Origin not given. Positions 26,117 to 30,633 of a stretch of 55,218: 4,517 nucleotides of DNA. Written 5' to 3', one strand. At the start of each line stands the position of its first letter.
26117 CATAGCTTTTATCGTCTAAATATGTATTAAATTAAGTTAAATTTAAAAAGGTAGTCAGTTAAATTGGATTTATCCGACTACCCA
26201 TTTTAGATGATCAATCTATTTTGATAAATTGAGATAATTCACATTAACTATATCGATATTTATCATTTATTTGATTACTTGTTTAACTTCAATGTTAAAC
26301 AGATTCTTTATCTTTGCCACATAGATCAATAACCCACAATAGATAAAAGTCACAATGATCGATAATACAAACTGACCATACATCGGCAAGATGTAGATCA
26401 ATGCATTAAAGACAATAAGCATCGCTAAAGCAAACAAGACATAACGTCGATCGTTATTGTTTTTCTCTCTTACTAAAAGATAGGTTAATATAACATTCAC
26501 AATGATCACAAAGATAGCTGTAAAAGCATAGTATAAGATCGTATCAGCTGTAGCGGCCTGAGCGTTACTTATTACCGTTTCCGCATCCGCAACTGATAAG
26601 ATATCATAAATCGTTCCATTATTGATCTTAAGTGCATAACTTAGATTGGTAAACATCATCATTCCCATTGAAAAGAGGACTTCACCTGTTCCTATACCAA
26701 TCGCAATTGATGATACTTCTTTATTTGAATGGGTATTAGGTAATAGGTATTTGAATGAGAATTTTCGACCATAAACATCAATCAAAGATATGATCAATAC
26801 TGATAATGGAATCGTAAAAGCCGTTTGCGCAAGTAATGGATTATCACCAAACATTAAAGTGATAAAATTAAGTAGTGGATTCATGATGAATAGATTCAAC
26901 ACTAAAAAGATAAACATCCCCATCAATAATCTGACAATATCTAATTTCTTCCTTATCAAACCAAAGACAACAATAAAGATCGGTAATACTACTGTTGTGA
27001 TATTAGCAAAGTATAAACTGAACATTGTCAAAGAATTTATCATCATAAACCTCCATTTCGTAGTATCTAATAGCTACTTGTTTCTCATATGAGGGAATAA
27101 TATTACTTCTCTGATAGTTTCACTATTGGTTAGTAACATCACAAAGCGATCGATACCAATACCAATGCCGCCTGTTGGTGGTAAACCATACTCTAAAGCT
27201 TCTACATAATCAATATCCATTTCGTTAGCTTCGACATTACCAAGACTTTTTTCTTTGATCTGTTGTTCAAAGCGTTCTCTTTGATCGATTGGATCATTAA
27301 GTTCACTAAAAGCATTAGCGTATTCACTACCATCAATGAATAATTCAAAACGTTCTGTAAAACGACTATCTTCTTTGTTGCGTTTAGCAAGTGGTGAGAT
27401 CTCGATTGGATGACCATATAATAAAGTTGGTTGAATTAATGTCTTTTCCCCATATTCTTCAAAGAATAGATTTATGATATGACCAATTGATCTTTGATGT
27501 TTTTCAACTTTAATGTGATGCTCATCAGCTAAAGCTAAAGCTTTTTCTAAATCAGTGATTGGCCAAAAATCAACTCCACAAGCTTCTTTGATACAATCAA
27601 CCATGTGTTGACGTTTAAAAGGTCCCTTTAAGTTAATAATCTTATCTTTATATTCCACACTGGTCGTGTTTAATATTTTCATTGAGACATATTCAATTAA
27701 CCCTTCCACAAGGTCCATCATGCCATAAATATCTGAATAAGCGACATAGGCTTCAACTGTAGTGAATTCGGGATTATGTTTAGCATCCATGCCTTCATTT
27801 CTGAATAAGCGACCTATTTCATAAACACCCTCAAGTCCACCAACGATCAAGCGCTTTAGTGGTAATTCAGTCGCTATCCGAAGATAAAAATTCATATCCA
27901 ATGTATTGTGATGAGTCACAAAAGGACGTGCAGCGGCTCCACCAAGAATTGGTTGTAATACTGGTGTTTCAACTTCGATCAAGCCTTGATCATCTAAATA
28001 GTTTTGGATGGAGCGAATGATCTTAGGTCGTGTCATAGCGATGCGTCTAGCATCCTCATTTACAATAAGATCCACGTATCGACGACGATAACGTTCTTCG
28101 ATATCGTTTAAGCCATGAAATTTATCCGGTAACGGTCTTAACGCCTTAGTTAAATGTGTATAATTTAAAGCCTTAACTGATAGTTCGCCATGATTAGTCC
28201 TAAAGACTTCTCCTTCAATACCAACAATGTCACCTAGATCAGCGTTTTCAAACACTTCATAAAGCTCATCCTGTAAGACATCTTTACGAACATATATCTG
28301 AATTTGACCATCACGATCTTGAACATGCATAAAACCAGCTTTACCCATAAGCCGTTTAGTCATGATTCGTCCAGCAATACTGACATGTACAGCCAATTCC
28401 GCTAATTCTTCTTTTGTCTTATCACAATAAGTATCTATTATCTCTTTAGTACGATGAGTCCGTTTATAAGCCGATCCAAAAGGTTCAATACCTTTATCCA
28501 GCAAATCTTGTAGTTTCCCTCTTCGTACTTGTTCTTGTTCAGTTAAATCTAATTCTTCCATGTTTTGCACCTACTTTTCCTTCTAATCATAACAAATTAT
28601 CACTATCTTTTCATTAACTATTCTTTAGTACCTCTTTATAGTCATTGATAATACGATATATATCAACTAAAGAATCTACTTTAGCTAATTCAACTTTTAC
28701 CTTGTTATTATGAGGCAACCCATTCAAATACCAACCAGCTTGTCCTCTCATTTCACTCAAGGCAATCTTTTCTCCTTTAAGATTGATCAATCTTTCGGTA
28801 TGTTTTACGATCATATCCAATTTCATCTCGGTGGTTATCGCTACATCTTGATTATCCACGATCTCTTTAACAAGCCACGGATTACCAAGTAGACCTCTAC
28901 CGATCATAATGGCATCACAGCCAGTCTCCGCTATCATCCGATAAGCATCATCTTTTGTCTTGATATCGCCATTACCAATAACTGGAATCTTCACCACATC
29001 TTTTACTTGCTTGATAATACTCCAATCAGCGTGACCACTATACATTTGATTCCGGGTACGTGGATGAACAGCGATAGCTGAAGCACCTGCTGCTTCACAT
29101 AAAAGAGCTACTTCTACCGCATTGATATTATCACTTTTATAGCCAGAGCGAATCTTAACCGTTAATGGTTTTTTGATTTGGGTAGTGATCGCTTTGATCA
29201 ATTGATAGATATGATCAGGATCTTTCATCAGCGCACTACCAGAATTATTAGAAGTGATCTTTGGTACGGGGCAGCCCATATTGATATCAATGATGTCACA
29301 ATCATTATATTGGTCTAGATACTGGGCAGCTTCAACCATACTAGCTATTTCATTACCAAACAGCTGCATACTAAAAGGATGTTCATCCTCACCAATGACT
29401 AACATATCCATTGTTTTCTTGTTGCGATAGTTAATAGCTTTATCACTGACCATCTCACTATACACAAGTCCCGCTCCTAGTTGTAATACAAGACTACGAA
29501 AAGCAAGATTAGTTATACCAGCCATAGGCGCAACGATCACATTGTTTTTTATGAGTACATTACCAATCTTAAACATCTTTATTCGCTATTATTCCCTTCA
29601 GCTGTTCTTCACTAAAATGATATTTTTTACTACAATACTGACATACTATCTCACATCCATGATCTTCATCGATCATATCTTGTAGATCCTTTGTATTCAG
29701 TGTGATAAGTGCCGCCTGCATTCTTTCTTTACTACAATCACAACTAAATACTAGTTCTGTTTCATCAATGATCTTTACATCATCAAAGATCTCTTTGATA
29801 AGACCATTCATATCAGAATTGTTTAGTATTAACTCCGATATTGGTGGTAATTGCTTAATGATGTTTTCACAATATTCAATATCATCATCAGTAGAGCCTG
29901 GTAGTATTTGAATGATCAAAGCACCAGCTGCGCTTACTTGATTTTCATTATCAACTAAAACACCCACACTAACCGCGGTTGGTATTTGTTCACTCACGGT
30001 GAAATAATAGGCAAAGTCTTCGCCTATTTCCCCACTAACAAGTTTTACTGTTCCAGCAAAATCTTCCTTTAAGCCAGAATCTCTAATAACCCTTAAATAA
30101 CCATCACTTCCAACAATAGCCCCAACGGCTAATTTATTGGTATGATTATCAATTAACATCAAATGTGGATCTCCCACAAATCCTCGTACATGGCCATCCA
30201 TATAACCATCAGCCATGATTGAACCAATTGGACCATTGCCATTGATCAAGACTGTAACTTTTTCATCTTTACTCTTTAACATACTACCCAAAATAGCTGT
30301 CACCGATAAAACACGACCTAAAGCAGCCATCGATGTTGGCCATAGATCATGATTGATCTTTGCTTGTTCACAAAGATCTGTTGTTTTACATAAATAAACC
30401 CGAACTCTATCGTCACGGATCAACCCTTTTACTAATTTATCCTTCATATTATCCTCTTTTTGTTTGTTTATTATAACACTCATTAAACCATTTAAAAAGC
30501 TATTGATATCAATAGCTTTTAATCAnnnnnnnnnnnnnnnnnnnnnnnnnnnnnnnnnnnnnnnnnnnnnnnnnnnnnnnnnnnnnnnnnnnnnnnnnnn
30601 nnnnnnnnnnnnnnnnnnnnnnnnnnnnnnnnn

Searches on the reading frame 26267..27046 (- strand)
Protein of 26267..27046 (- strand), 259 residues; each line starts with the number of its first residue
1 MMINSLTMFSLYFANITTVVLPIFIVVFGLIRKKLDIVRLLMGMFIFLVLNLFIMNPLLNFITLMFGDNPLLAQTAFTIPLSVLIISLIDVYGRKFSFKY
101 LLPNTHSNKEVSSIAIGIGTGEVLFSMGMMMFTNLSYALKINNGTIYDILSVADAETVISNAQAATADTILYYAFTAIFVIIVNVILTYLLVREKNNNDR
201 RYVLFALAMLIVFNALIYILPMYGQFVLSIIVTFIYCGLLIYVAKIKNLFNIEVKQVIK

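Call 36: search_protein_families(library=pfam, proteins=[window:26267-27046:-], max_evalue=0.001)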
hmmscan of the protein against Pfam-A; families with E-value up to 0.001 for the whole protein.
window:26267-27046:- (259 aa): 1 family
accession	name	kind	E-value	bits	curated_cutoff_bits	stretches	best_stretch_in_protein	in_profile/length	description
PF10086.14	YhfC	-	5e-08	33.2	24.2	1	19-224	3-207/222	YhfC intramembrane metalloprotease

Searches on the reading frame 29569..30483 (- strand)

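Call 76: search_protein_families(library=pfam, proteins=[window:29569-30483:-], max_evalue=0.00001)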
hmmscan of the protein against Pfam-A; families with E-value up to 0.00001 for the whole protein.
window:29569-30483:- (304 aa): 1 family
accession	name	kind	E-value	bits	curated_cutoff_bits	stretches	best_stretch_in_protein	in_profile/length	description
PF01430.24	HSP33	-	3.8e-91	305.7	21.4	1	15-291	1-273/273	Hsp33 protein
